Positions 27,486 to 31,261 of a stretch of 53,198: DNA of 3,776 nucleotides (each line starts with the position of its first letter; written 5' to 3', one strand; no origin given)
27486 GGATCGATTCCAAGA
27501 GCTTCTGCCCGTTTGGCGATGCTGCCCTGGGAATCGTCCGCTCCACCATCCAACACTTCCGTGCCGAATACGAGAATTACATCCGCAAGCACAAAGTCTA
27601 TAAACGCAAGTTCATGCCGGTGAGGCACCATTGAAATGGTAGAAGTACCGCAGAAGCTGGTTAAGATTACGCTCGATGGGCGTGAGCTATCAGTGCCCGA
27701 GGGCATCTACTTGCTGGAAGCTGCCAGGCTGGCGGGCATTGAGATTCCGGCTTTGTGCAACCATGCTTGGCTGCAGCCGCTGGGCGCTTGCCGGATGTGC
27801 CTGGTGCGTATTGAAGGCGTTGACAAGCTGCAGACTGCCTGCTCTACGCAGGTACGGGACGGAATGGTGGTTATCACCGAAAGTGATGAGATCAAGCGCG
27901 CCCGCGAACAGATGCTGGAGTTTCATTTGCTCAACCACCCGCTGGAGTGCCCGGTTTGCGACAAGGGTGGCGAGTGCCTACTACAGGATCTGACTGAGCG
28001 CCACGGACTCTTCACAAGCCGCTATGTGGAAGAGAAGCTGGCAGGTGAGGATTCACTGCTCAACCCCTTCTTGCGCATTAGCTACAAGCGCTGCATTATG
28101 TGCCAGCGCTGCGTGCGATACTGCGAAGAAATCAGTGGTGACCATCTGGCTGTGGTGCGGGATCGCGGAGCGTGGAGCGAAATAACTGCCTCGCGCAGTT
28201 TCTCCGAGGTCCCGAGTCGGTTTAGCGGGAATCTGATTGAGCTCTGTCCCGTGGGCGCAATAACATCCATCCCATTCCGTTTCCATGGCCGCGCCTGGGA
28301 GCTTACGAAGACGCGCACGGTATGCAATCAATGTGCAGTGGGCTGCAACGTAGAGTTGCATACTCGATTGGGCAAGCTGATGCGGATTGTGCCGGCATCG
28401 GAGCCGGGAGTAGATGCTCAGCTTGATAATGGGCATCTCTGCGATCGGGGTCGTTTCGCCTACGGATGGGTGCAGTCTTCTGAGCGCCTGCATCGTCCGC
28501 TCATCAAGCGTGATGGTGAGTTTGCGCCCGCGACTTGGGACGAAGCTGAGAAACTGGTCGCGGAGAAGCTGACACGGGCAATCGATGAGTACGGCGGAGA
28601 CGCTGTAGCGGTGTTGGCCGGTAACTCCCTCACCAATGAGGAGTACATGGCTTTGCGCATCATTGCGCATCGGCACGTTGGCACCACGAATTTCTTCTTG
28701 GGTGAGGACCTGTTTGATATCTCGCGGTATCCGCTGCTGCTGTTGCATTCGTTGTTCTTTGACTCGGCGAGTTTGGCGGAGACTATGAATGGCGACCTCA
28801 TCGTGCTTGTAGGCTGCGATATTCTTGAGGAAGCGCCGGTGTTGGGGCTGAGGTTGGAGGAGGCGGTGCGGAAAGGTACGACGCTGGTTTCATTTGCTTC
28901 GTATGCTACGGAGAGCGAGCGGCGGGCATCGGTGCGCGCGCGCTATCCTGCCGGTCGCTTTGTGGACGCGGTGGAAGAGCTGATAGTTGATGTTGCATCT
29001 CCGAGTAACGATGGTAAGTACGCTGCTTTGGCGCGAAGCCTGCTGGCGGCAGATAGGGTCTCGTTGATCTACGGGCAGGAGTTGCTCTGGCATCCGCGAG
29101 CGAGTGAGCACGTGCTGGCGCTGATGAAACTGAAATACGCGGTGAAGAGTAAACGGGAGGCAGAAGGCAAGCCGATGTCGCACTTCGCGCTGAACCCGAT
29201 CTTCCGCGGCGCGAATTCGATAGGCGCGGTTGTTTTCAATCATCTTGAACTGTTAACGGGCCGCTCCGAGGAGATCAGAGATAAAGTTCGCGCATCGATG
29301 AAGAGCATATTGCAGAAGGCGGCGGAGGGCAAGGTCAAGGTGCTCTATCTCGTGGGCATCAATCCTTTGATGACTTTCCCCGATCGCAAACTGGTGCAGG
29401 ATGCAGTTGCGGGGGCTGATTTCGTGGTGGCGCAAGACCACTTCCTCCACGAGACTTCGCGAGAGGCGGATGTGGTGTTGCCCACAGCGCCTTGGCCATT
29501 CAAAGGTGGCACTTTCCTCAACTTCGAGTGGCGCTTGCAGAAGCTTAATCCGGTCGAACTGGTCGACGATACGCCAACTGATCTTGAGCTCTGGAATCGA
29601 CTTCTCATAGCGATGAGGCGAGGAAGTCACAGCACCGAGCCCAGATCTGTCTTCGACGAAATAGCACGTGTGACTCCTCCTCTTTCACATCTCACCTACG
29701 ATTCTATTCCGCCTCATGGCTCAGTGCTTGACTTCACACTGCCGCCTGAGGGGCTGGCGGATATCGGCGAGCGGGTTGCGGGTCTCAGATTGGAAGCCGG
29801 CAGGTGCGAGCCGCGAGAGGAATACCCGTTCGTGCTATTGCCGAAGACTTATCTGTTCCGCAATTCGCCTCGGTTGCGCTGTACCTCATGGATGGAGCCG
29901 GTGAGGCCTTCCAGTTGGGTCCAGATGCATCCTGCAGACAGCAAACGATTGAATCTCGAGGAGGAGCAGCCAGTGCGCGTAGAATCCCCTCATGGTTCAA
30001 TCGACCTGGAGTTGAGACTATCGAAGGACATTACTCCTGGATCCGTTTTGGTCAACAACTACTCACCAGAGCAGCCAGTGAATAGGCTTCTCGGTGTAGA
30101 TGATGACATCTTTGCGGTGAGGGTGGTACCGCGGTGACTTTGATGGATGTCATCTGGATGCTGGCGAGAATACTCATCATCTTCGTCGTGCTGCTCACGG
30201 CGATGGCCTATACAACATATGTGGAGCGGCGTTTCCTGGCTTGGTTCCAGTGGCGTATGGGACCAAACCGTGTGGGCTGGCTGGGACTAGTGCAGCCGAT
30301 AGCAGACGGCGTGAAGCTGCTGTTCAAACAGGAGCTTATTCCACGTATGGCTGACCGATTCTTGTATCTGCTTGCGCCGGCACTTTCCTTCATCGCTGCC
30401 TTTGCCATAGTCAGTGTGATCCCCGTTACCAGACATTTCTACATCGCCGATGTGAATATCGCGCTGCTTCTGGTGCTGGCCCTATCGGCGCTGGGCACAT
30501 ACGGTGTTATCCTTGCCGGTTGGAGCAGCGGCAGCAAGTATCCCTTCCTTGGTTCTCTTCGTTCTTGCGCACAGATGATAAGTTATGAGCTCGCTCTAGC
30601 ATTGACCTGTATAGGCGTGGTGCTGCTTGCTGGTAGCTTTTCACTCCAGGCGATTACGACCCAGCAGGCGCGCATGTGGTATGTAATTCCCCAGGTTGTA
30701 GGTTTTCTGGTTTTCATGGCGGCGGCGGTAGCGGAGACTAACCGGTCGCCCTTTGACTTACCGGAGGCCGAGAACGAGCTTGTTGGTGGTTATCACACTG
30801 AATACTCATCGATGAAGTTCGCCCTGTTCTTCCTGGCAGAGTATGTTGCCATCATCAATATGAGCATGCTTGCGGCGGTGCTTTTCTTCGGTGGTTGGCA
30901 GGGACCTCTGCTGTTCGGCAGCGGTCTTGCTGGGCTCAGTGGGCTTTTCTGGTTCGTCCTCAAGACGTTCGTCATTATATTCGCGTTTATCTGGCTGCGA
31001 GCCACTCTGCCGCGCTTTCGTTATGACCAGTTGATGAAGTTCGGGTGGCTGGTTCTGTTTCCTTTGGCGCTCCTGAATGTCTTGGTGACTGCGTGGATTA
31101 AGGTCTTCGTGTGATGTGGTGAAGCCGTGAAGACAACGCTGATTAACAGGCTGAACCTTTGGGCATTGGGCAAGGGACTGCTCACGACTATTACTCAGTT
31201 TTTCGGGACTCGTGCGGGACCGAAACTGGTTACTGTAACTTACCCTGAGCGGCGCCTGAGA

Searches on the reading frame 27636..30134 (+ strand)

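Call 47: search_protein_families(library=pfam, proteins=[window:27636-30134:+], max_evalue=0.00001)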
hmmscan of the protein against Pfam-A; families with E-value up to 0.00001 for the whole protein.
window:27636-30134:+ (833 aa): 7 families
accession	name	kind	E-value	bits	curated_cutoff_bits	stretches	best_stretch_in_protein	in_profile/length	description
PF00384.28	Molybdopterin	-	3.2e-36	125.5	24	1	284-639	1-332/353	Molybdopterin oxidoreductase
PF13510.11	Fer2_4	-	3.5e-20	72.3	22.8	1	7-83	2-81/82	2Fe-2S iron-sulfur cluster binding domain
PF22117.2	Fer4_Nqo3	-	1.3e-17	64.1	27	1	144-210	2-67/67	NADH-quinone oxidoreductase subunit 3, ferredoxin-like domain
PF10588.14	NADH-G_4Fe-4S_3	-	1.2e-14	54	27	1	90-128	1-39/40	NADH-ubiquinone oxidoreductase-G iron-sulfur binding region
PF01568.27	Molydop_binding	-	8e-12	45.6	26.8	1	756-819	25-93/110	Molydopterin dinucleotide binding domain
PF04879.21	Molybdop_Fe4S4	-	3e-10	40.3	22.7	1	224-279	2-53/55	Molybdopterin oxidoreductase Fe4S4 domain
PF00111.32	Fer2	-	5.4e-08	33.1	21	1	14-61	4-49/77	2Fe-2S iron-sulfur cluster binding domain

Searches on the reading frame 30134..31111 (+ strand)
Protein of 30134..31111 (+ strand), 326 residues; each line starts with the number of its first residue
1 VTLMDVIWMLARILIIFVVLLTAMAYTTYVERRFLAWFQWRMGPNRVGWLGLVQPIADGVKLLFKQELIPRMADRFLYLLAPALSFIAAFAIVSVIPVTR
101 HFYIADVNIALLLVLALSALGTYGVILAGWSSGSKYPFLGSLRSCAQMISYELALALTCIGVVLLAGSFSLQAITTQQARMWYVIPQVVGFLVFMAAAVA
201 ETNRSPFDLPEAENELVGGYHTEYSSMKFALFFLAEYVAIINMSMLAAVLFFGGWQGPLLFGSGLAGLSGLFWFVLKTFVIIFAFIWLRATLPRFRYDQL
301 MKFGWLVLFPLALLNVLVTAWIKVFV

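Call 47: search_protein_families(library=pfam, proteins=[window:30134-31111:+], max_evalue=0.00001)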
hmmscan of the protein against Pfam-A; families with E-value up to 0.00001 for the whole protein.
window:30134-31111:+ (326 aa): 1 family
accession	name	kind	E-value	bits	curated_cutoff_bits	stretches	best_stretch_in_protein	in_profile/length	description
PF00146.26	NADHdh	-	3.5e-122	407.9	27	1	13-320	3-298/298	NADH dehydrogenase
